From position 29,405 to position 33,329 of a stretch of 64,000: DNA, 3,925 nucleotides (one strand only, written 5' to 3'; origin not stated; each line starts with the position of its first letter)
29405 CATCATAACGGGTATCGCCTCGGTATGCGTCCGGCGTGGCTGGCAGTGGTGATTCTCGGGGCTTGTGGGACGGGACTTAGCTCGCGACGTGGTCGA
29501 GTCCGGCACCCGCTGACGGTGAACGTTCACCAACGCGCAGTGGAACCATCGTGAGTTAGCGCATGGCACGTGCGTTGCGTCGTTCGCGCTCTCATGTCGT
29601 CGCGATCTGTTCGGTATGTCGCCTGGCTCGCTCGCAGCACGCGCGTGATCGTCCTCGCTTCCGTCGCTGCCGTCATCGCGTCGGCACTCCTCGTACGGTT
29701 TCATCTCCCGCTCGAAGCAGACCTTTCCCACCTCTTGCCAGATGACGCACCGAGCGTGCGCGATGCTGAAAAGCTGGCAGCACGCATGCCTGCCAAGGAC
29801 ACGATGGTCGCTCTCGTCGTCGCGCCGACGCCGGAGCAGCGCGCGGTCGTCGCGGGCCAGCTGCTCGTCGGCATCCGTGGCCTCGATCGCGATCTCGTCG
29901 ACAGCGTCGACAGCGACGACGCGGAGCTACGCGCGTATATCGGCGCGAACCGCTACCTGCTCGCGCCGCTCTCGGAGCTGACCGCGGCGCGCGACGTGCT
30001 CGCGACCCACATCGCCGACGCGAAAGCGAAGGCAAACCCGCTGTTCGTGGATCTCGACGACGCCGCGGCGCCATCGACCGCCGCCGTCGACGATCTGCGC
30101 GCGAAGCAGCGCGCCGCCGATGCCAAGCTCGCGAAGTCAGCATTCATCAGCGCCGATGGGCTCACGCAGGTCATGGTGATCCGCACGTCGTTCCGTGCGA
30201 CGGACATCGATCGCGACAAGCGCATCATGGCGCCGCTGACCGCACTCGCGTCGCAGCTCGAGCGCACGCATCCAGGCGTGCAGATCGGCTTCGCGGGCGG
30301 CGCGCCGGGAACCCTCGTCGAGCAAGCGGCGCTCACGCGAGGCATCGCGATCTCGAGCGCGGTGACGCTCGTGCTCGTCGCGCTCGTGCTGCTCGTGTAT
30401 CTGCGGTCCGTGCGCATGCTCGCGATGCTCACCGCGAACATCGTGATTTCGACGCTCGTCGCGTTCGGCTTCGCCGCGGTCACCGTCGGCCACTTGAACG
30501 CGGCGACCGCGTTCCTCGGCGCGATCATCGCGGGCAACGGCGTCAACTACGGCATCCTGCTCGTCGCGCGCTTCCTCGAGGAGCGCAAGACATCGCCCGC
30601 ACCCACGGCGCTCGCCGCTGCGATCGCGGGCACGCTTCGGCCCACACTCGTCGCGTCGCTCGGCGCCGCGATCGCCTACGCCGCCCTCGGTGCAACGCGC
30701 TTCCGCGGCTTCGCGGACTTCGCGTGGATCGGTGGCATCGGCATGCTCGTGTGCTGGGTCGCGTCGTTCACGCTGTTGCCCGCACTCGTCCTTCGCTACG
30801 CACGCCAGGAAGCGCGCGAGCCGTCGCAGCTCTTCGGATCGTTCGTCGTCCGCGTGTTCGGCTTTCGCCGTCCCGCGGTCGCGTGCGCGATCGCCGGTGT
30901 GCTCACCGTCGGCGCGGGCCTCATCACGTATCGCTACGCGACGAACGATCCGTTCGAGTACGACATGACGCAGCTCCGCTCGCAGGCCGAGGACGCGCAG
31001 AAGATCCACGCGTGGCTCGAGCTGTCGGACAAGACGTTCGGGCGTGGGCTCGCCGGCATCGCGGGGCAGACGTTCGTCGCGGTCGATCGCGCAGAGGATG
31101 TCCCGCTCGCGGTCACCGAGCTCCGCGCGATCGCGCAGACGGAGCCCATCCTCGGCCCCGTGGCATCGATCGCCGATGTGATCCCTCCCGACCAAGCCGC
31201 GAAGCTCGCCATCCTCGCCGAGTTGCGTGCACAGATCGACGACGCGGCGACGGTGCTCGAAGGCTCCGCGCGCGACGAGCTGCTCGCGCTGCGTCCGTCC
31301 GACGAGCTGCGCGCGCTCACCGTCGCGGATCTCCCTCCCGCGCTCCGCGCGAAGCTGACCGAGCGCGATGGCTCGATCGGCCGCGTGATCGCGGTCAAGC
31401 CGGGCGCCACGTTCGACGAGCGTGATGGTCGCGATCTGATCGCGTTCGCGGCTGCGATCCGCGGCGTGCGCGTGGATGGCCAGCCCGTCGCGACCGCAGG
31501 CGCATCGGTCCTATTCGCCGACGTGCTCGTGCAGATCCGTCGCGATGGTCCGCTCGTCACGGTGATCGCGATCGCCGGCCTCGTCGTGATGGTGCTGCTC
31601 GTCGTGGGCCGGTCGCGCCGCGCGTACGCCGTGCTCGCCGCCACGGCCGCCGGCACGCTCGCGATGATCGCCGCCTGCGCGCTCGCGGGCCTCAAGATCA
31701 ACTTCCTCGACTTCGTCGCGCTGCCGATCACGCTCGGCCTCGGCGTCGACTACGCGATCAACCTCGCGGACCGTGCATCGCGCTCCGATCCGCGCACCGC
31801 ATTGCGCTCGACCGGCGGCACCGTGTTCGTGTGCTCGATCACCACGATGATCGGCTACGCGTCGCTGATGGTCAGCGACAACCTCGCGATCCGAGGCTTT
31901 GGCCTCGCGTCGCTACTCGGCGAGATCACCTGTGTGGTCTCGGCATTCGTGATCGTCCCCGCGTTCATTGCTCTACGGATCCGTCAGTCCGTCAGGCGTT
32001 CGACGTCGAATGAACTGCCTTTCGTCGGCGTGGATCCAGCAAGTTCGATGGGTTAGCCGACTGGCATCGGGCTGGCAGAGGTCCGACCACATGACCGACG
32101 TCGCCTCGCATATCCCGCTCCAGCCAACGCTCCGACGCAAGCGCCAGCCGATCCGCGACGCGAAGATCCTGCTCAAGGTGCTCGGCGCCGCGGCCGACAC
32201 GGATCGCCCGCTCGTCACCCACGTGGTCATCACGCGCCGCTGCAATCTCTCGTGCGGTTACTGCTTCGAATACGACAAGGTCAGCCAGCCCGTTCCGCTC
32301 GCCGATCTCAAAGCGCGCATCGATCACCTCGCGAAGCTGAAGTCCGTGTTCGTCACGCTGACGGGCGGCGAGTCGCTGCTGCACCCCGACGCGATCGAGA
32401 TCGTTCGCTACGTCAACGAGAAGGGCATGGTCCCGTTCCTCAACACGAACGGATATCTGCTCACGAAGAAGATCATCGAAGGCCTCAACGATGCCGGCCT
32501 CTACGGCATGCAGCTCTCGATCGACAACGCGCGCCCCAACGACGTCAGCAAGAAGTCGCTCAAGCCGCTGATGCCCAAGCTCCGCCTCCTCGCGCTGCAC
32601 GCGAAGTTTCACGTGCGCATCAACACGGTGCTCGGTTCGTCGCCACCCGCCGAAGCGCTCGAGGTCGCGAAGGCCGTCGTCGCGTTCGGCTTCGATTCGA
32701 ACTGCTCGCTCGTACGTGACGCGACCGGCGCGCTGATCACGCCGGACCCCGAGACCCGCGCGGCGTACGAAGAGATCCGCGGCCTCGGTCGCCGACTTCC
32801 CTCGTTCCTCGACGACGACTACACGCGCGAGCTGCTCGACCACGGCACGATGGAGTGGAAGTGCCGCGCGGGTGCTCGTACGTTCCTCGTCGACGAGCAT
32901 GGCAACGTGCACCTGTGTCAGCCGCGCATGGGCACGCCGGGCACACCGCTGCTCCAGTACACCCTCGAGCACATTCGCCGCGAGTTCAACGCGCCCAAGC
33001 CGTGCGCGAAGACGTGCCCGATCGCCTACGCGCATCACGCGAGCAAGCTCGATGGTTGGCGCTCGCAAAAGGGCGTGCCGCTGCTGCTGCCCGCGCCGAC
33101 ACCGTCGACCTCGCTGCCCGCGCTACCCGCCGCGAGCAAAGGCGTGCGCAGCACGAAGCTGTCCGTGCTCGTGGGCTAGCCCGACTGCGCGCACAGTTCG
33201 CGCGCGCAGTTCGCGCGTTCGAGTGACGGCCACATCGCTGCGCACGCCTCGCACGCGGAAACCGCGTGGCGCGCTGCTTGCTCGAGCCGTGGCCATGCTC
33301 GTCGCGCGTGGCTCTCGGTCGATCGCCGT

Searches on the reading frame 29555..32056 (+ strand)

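Call 22: search_protein_families(library=pfam, proteins=[window:29555-32056:+], max_evalue=0.001)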
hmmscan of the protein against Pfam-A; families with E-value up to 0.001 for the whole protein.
window:29555-32056:+ (833 aa): 1 family
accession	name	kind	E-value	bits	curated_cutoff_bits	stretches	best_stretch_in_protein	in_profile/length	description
PF03176.21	MMPL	-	3.7e-33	115.3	20.5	2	60-428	2-315/333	MMPL family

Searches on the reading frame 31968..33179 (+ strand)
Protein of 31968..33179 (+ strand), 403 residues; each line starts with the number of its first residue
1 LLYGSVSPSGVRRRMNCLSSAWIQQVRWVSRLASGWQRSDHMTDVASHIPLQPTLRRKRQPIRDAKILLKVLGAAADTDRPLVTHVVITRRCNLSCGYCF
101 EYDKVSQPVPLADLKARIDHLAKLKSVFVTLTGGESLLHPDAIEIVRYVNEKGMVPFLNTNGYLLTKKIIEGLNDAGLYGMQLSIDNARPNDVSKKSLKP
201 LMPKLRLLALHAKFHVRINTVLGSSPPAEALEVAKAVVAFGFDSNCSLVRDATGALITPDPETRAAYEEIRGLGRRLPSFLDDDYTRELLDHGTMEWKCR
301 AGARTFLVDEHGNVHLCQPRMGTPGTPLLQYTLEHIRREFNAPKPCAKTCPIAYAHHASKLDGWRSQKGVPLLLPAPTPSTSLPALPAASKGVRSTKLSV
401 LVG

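Call 22: search_protein_families(library=pfam, proteins=[window:31968-33179:+], max_evalue=0.001)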
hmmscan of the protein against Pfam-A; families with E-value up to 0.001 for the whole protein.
window:31968-33179:+ (403 aa): 2 families
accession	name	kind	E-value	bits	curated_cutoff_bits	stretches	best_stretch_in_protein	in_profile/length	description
PF04055.27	Radical_SAM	-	2.1e-16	61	29.5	1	86-198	1-116/166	Radical SAM superfamily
PF13353.11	Fer4_12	-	0.00023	21.9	22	1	87-167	10-96/137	4Fe-4S single cluster domain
